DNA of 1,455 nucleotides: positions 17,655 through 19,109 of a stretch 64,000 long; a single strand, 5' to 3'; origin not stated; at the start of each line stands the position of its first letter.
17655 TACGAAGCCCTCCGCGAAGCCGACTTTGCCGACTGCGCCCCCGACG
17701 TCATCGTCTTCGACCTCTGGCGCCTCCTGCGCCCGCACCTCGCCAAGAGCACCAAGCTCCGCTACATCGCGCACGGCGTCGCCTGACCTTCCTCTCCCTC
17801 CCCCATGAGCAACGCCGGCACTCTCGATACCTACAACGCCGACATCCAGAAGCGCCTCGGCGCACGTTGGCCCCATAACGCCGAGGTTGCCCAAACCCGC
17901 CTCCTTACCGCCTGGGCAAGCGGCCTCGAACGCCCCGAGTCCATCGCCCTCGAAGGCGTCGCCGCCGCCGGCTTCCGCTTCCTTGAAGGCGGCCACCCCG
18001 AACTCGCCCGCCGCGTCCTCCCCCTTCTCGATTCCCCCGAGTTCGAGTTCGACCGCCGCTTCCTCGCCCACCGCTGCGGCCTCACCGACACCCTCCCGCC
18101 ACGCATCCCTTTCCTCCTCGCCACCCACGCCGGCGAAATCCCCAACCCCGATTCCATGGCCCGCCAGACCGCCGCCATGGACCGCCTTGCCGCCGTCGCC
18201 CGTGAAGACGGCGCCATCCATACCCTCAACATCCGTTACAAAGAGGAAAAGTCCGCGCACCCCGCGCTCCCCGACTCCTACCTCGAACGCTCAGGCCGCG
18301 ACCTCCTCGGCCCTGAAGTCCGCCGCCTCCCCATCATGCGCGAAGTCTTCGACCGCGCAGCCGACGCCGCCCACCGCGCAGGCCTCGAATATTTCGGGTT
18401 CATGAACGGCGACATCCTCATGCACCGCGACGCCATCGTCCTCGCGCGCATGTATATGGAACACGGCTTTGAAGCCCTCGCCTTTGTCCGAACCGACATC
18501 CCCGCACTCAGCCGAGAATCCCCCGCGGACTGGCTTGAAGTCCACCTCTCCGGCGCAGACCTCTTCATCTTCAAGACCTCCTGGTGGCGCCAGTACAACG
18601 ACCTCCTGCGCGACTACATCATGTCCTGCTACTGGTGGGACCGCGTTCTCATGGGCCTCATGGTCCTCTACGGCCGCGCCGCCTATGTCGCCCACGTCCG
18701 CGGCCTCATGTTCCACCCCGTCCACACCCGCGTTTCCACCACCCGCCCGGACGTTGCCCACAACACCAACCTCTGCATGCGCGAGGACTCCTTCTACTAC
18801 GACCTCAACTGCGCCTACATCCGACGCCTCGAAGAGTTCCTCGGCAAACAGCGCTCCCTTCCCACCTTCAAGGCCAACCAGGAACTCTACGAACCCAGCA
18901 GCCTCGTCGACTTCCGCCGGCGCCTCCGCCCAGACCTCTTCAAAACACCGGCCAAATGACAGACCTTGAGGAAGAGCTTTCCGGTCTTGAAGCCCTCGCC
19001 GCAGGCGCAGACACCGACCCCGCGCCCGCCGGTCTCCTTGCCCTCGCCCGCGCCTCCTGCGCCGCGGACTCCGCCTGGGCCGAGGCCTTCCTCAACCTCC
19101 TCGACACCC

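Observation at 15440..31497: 16-kb methylation-heavy glycan locus combining GDP-hexose and heptose activation, with no export, polymerase or priming genes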

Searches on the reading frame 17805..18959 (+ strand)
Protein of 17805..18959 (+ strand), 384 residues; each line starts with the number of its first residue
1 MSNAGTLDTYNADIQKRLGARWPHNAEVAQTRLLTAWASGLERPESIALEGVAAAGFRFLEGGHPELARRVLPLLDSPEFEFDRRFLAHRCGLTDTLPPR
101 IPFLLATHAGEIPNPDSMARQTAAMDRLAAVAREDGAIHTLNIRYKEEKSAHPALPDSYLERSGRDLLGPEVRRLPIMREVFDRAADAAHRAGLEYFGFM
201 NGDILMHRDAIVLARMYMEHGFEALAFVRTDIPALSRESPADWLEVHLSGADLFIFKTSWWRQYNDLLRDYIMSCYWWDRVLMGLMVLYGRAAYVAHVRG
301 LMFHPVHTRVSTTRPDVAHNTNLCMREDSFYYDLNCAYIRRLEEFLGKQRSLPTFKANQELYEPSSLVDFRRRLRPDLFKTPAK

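Call 3: search_protein_families(library=pfam, proteins=[window:17805-18959:+], max_evalue=0.01)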
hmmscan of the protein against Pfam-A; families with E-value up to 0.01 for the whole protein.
window:17805-18959:+ (384 aa): 0 families

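Call 10: search_protein_families(library=ncbifam, proteins=[window:17805-18959:+], max_evalue=0.001)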
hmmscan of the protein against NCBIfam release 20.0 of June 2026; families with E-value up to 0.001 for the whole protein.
window:17805-18959:+ (384 aa): 0 families

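Call 13: find_homologous_proteins(query=window:17805-18956:+)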
Query window:17805-18956:+ (384 aa): 1 proteins with E <= 0.001 among 8000 candidates.
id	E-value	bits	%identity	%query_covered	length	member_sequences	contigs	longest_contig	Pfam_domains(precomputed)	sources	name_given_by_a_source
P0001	4.9e-262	887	100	100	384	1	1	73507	-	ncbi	-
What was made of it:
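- Tried and rejected: It found only the query itself (call 13).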

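Call 15: find_encoding_contigs(protein=P0001, flank=10000, max_places=3)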
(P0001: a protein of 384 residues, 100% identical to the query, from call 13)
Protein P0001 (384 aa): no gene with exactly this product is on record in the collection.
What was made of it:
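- Tried and rejected: It could not be retrieved (call 15), so the rest of the genome could not be searched for export genes and the organism is not named.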

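Call 24: search_protein_representatives(protein=window:17805-18956:+)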
Query: 384 residues. Proteins with E-value up to 0.001 (for the whole library): 178; up to 1e-10: 57; up to 1e-30: 9. The best 150 are listed.
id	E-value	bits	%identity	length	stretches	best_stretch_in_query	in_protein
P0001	1.6e-262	887.0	100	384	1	1-384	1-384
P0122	1.4e-69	251.9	38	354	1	23-376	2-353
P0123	9.7e-69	249.1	39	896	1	16-380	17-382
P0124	2.8e-66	241.0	36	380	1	14-373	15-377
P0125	3.6e-54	201.1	32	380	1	16-361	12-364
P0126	1.1e-53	199.5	36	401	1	16-378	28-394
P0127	2.0e-51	192.1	30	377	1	16-364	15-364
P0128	1.3e-48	182.8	32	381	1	18-374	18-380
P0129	5.8e-37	144.5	31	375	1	16-362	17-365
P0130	7.2e-28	114.6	30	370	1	74-361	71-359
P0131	6.1e-23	98.3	28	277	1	112-371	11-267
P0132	5.2e-20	88.7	29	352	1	94-310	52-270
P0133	5.3e-20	88.7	26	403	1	102-343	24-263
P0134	5.5e-20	88.6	32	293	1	110-343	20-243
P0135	3.3e-18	82.8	31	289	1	114-348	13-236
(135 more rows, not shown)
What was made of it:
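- Tried and rejected: The exhaustive HMMER search was needed to find the family (call 24).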

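Call 26: search_protein_families(library=pfam, alignment_id=A1, max_evalue=0.01)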
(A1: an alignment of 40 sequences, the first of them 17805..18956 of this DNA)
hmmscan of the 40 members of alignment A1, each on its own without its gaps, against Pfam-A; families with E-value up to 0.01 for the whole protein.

A. member 1, window:17805-18956:+ (384 aa): 0 families

B. families by the number of members that match (of 40 scanned): 8 families
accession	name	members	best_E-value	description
PF14559.12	TPR_19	1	6.1e-10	Tetratricopeptide repeat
PF13432.12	TPR_16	1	1.6e-07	Tetratricopeptide repeat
PF07719.23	TPR_2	1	1.4e-06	Tetratricopeptide repeat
PF13428.12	TPR_14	1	1.3e-05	Tetratricopeptide repeat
PF13371.12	TPR_9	1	4.8e-05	Tetratricopeptide repeat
PF00515.34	TPR_1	1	0.00042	Tetratricopeptide repeat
PF13424.12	TPR_12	1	0.0021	Tetratricopeptide repeat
PF12895.13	ANAPC3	1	0.0091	Anaphase-promoting complex, cyclosome, subunit 3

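Call 27: search_solved_structures(query=A1, max_evalue=1)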
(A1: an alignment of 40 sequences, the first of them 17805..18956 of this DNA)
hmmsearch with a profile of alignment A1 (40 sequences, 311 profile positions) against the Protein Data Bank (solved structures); distinct sequences matched with E-value up to 1: 0.

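Call 29: find_encoding_contigs(protein=P0122, flank=10000, max_places=3)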
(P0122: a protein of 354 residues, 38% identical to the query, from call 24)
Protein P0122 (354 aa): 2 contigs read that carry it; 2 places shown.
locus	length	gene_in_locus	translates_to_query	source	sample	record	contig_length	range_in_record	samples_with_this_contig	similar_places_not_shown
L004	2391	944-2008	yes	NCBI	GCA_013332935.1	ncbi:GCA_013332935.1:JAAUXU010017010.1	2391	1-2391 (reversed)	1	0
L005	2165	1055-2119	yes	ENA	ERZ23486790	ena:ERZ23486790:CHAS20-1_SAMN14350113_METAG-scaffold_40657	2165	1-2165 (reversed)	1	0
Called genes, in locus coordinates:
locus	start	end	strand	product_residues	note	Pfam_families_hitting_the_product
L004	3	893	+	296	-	?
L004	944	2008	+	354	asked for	-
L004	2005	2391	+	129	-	?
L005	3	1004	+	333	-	?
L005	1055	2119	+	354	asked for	-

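Call 30: find_encoding_contigs(protein=P0123, flank=10000, max_places=3)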
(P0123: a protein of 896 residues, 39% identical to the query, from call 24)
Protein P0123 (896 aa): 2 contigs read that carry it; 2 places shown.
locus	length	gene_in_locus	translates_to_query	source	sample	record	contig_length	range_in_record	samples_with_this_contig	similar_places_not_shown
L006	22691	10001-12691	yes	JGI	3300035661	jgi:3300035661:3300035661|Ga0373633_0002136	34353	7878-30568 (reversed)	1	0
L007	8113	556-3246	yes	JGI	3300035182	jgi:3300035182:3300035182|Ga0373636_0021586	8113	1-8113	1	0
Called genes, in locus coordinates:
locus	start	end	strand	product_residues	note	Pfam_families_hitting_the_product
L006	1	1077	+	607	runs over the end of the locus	PF02518:HATPase_c (weak), PF13589:HATPase_c_3, PF01119:DNA_mis_repair, PF08676:MutL_C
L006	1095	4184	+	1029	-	PF02776:TPP_enzyme_N, PF00205:TPP_enzyme_M, PF02775:TPP_enzyme_C, PF13649:Methyltransf_25 (faint), PF05050:Methyltransf_21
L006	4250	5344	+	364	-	PF03102:NeuB, PF08666:SAF (weak)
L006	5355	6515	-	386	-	PF05050:Methyltransf_21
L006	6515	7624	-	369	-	PF00535:Glycos_transf_2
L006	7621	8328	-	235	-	PF00483:NTP_transferase, PF12804:NTP_transf_3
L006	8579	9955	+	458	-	PF03446:NAD_binding_2 (weak), PF03721:UDPG_MGDP_dh_N, PF00984:UDPG_MGDP_dh, PF03720:UDPG_MGDP_dh_C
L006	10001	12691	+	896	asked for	PF05050:Methyltransf_21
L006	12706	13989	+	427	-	PF00535:Glycos_transf_2, PF13641:Glyco_tranf_2_3 (weak)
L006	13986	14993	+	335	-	-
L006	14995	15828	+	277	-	-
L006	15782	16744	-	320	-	PF01073:3Beta_HSD, PF01370:Epimerase, PF02719:Polysacc_synt_2 (weak), PF04321:RmlD_sub_bind (weak), PF05368:NmrA, PF16363:GDP_Man_Dehyd, PF13460:NAD_binding_10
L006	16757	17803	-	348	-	PF02779:Transket_pyr, PF02780:Transketolase_C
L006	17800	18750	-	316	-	PF00676:E1_dh, PF13292:DXP_synthase_N (weak)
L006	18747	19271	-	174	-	PF00293:NUDIX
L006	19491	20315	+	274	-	PF00456:Transketolase_N, PF13292:DXP_synthase_N (faint), PF00676:E1_dh (weak)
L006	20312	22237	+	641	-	PF02779:Transket_pyr, PF02780:Transketolase_C, PF08242:Methyltransf_12 (weak), PF13649:Methyltransf_25, PF13847:Methyltransf_31 (weak)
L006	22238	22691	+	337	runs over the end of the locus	PF01073:3Beta_HSD (faint), PF01370:Epimerase, PF13460:NAD_binding_10, PF16363:GDP_Man_Dehyd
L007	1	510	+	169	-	?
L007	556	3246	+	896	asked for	PF05050:Methyltransf_21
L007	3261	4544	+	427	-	PF00535:Glycos_transf_2, PF13641:Glyco_tranf_2_3 (weak)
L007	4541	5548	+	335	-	-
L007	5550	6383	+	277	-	-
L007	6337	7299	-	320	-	PF01073:3Beta_HSD, PF01370:Epimerase, PF02719:Polysacc_synt_2 (weak), PF04321:RmlD_sub_bind (weak), PF05368:NmrA, PF16363:GDP_Man_Dehyd, PF13460:NAD_binding_10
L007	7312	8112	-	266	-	PF02779:Transket_pyr, PF02780:Transketolase_C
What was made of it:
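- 17805..18959 (+): g03 (X384): glycosyltransferase of a rare, unnamed GT-A-fold family, with an N-terminal helical domain. In L006 and L007 it is fused to the FkbM methyltransferase (call 30).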

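Call 35: predict_structure(alignment_id=A1)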
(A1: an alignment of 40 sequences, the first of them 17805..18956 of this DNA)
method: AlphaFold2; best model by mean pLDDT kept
length: 384 residues; sequences in the alignment: 40
mean_pLDDT: 95.5   pTM: 0.93
mean pLDDT of the five models: 95.5, 94.9, 94.7, 94.7, 94.3
residues with pLDDT >= 90: 358; 70-90: 21; 50-70: 4; < 50: 1
segments of 3 or more residues with pLDDT < 50: none
pLDDT, mean of each block of 10 residues (from residue 1): 85 95 97 97 94 98 98 97 97 92 97 94 97 97 95 93 98 97 99 98 97 98 98 98 96 98 98 95 97 97 94 93 98 98 97 98 95 87 54
secondary structure, 60 per line:
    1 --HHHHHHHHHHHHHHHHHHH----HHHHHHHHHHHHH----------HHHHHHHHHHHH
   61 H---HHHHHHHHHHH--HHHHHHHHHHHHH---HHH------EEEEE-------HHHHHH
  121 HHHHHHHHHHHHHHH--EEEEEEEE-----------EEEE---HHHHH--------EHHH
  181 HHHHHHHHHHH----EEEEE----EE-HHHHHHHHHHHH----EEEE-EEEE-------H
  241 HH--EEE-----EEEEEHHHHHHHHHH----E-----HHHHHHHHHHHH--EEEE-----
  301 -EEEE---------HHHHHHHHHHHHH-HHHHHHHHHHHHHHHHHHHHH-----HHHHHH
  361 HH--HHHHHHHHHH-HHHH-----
elements in order: H3-21 H26-38 H49-61 H65-75 H78-90 E103-107 H115-135 E138-145 E157-160 H164-168 H178-191 E196-200 H208-219 E224-227 E229-232 E245-247 E253-257 H258-267 H278-289 E292-295 E302-305 H315-327 H329-349 H355-362 H365-374 H376-379

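Call 38: fold_search(model_id=the predicted structure, library=pdb)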
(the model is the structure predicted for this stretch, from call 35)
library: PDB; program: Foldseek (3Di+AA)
matches with E <= 10: 1110; with E <= 0.001: 170
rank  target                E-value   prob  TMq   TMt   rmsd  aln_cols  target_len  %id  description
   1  9jn3_A                7.3e-06  1.00  0.40  0.50   9.9       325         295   10  Crystal structure of AvpGT in complex with Ara-A (released 2025-01-29)
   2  6h21_B                8.2e-06  1.00  0.36  0.42  12.3       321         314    8  TarP-UDP-GlcNAc-Mn (released 2018-09-26)
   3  6h2n_C                8.2e-06  1.00  0.36  0.43  13.5       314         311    8  TarP-UDP-GlcNAc-Mg (released 2018-09-26)
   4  9jma_A                1.2e-05  1.00  0.41  0.49  10.0       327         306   10  Crystal structure of glycosyltransferase AvpGT (released 2025-01-29)
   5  6nqt_E                1.3e-05  1.00  0.39  0.32  12.0       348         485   11  GalNac-T2 soaked with UDP-sugar (released 2020-01-29)
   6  6h21_A                1.4e-05  1.00  0.34  0.41  14.8       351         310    9  TarP-UDP-GlcNAc-Mn (released 2018-09-26)
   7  6h21_C                1.9e-05  1.00  0.37  0.43  12.7       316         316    8  TarP-UDP-GlcNAc-Mn (released 2018-09-26)
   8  6yv7_B                1.9e-05  1.00  0.34  0.38  15.6       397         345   11  Mannosyltransferase PcManGT from Pyrobaculum calidifontis (released 2020-07-22)
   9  9jn3_B                2.6e-05  1.00  0.36  0.45  10.4       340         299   10  Crystal structure of AvpGT in complex with Ara-A (released 2025-01-29)
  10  8bz6_B                2.8e-05  1.00  0.38  0.26  12.1       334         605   11  Crystal structure of the L. monocytogenes RmlT in complex with UDP-glucose (released 2023-12-27)
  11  6h4m_P                3.1e-05  1.00  0.34  0.42  15.7       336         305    8  TarP-UDP-GlcNAc-3RboP (released 2018-09-26)
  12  8bz5_D                3.5e-05  1.00  0.34  0.24  13.0       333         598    9  Crystal structure of the L. monocytogenes RmlT in complex with HEPES (released 2023-12-27)
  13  6h4m_H                3.7e-05  1.00  0.34  0.41  14.6       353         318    8  TarP-UDP-GlcNAc-3RboP (released 2018-09-26)
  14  9oml_B                3.9e-05  1.00  0.36  0.48  10.4       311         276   11  WrtF fucosyltransferase - acetylated trisaccharide acceptor (released 2025-10-29)
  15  6h4f_C                3.9e-05  1.00  0.34  0.40  15.5       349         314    8  TarP-3RboP (released 2018-09-26)
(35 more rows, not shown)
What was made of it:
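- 17805..18959 (+): The AF2 model has pLDDT 95.5 (call 35), and Foldseek matches GT-A transferases TarP, AvpGT, GalNAc-T2 and WrtF (call 38).
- Checked: The 384-aa 'unknown' is a GT-A-fold glycosyltransferase (calls 35, 38).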

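Call 51: find_related_loci(query=A3, collection=genome_contigs, flank=10000)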
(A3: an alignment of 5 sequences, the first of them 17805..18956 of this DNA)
Query A3 (384 aa) in genome_contigs; peptide patterns used: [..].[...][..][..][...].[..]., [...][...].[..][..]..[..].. (x = any residue, [..] = any of these).
118 stretches matched a pattern; 1 encode a relative of the query (tblastn E <= 1e-3); 1 distinct loci.
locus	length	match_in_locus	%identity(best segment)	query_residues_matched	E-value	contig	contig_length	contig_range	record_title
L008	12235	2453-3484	33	21-361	4e-58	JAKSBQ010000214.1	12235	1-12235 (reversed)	MAG: Opitutales bacterium isolate MAG.200 k141_8365208, whole genome shotgun sequence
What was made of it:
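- Tried and rejected: The second found one Opitutales MAG (call 51).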

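Call 54: search_protein_families(library=pfam, proteins=[L008:9-1052:+, L008:3540-5132:+, L008:6374-7930:+, L008:8024-8806:+, L008:8951-10021:+, L008:10089-10799:+, L008:10789-12015:+, L006:14995-15828:+, L006:13986-14993:+], max_evalue=0.01)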
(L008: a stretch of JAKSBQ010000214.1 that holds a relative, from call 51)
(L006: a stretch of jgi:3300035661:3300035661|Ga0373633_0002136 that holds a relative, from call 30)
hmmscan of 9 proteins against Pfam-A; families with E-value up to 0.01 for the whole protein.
L008:9-1052:+ (347 aa): 0 families

L008:3540-5132:+ (530 aa): 2 families
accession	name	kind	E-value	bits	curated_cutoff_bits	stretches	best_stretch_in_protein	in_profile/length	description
PF05050.19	Methyltransf_21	-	2.3e-11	44.5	22.7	1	207-345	29-159/173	Methyltransferase FkbM domain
PF17836.7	PglD_N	-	0.0034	18.4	23.4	1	434-479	2-45/78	PglD N-terminal domain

L008:6374-7930:+ (518 aa): 0 families

L008:8024-8806:+ (260 aa): 8 families
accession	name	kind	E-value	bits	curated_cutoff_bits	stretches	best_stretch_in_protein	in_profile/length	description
PF13847.12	Methyltransf_31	-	5.6e-16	59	27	1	55-159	3-111/145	Methyltransferase domain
PF13649.12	Methyltransf_25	-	5.2e-15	56.4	27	1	59-142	1-86/97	Methyltransferase domain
PF08242.18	Methyltransf_12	-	4.1e-14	53.5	30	1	60-149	1-92/98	Methyltransferase domain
PF08241.18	Methyltransf_11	-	1.6e-13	51.5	21.2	1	60-149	1-87/95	Methyltransferase domain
PF13489.12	Methyltransf_23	-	2.5e-12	47.3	27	1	55-182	22-142/164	Methyltransferase domain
PF02353.26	CMAS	-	0.00011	22.1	27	1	57-134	64-139/273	Mycolic acid cyclopropane synthetase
PF03291.22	mRNA_G-N7_MeTrfase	-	0.0008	19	26.6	1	53-98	59-105/315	mRNA (guanine-N(7))-methyltransferase domain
PF05175.20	MTS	-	0.0028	17.7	23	1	53-127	29-103/170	Methyltransferase small domain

L008:8951-10021:+ (356 aa): 2 families
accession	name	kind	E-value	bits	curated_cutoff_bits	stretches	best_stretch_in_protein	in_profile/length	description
PF13489.12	Methyltransf_23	-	0.002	18.3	27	0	74-160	37-123/164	Methyltransferase domain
PF08242.18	Methyltransf_12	-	0.0083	17.3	30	0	111-151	64-98/98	Methyltransferase domain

L008:10089-10799:+ (236 aa): 2 families
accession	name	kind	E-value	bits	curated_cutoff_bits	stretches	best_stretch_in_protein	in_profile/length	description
PF13561.12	adh_short_C2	-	8.9e-06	25.9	27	1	7-232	1-232/236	Enoyl-(Acyl carrier protein) reductase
PF00106.31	adh_short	-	1.9e-05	24.7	26.6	1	4-174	4-183/195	short chain dehydrogenase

L008:10789-12015:+ (408 aa): 5 families
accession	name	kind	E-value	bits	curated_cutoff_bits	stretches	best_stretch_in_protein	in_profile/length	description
PF00535.33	Glycos_transf_2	-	5.1e-25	88.8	23.3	1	6-174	1-167/168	Glycosyl transferase family 2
PF13641.12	Glyco_tranf_2_3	-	5.6e-10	40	27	1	5-179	3-179/230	Glycosyltransferase like family 2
PF10111.15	Glyco_tranf_2_2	-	1.3e-09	38.4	27.3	1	32-203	29-210/276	Glycosyltransferase like family 2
PF17836.7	PglD_N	-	0.00014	22.8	23.4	0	317-350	2-35/78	PglD N-terminal domain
PF13506.12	Glyco_transf_21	-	0.00047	20.1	21.7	1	73-178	20-121/174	Glycosyl transferase family 21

L006:14995-15828:+ (277 aa): 0 families

L006:13986-14993:+ (335 aa): 0 families

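Call 61: find_related_loci(query=A3, collection=metagenome_contigs, flank=10000)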
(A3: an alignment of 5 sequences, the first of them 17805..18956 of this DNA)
Query A3 (384 aa) in metagenome_contigs; peptide patterns used: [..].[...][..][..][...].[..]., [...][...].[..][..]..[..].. (x = any residue, [..] = any of these).
260 stretches matched a pattern; 19 encode a relative of the query (tblastn E <= 1e-3); 19 distinct loci.
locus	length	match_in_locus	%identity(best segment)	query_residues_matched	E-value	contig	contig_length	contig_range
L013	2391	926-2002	38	16-376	5e-72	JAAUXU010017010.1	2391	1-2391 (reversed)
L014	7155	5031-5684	28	114-344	4e-18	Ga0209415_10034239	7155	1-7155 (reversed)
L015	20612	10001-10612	30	119-323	3e-14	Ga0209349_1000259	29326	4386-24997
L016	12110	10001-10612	30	119-323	3e-14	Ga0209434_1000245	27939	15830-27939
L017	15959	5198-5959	25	117-375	5e-12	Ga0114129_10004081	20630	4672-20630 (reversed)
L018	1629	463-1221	23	114-384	4e-12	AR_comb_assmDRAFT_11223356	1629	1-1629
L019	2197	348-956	23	101-310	1e-11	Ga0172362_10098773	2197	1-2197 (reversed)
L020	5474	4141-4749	23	101-310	2e-11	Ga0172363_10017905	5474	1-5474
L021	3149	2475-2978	23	160-321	2e-9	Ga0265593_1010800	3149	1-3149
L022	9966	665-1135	27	105-263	3e-9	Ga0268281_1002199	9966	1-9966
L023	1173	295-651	30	160-279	2e-9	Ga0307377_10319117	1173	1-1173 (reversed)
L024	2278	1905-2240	30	114-235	8e-9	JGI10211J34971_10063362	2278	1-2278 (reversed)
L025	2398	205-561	29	160-279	3e-8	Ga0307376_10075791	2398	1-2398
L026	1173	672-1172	23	104-273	3e-8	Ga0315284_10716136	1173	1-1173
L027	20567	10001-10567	23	85-286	7e-8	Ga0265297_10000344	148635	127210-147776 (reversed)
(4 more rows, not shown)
